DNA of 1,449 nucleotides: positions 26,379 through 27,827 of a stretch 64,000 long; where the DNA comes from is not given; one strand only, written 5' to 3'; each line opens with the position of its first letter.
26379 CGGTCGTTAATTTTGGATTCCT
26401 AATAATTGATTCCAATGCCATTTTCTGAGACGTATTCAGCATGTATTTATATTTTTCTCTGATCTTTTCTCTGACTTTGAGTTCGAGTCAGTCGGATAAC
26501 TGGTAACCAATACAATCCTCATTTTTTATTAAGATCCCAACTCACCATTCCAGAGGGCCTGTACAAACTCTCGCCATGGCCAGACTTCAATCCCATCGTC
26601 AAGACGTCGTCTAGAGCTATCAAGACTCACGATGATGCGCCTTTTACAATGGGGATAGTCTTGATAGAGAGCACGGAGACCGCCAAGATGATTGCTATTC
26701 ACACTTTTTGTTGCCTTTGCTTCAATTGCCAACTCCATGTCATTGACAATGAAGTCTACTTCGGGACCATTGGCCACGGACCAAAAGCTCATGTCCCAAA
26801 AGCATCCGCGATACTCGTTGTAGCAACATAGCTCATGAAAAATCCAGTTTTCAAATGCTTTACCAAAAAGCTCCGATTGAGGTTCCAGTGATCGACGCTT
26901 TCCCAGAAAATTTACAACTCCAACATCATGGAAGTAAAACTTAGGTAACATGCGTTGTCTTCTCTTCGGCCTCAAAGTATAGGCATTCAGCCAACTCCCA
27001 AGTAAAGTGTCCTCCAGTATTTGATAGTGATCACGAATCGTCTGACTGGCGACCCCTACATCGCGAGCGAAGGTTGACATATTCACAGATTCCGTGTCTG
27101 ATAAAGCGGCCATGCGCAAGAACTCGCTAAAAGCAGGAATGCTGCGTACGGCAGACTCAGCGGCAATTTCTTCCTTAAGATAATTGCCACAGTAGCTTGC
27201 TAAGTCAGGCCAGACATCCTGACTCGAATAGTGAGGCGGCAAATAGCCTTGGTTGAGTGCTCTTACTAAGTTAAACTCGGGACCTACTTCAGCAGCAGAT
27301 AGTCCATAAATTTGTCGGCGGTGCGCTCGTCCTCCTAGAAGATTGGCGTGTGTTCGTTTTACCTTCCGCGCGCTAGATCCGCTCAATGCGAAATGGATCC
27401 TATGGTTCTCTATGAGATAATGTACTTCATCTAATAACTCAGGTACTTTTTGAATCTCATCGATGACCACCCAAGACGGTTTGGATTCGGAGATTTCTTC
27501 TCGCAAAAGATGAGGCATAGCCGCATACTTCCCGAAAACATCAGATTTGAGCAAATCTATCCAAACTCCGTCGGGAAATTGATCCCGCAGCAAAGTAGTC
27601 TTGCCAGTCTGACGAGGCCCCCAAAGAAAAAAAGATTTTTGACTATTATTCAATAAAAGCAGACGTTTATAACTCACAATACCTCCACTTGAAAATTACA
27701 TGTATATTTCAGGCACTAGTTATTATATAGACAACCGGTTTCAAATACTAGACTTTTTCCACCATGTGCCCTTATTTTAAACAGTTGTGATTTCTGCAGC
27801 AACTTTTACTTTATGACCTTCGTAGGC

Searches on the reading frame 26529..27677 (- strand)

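Call 20: search_protein_families(library=pfam, proteins=[window:26529-27677:-])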
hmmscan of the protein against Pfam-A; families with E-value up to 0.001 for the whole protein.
window:26529-27677:- (382 aa): 3 families
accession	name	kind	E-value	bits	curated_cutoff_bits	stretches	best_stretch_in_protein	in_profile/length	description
PF13635.12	DUF4143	-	1.3e-25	90.4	28.1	1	169-322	2-159/160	Domain of unknown function (DUF4143)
PF13173.12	AAA_14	-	5.2e-20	72.2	27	1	14-131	3-128/129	AAA domain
PF13401.12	AAA_22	-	0.00023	21.9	27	0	53-101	70-123/130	AAA domain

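Call 44: search_protein_families(library=padloc, proteins=[window:26529-27677:-], max_evalue=0.001)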
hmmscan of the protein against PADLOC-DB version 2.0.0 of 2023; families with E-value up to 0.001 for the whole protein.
window:26529-27677:- (382 aa): 7 families
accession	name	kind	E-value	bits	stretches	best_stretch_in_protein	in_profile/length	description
PDLC04790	PDC-S01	-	7e-47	158.1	2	159-373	199-419/422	-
PDLC04789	PDC-S01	-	2.4e-33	113.7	1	11-348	15-363/375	-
PDLC04787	PDC-S01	-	3.6e-27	93.3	1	13-373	27-407/412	-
PDLC04791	PDC-S01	-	4.1e-16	56.6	2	211-350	239-376/395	-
PDLC04786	PDC-S01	-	8.5e-12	42.5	2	11-127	18-149/439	-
PDLC04792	PDC-S01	-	1.4e-11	41.6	1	10-101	16-121/452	-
PDLC04788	PDC-S01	-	2.3e-07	28.1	1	11-102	17-121/448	-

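Call 45: search_protein_families(library=ncbifam, proteins=[window:26529-27677:-], max_evalue=0.001)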
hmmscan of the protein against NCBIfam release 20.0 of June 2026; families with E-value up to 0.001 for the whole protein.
window:26529-27677:- (382 aa): 0 families
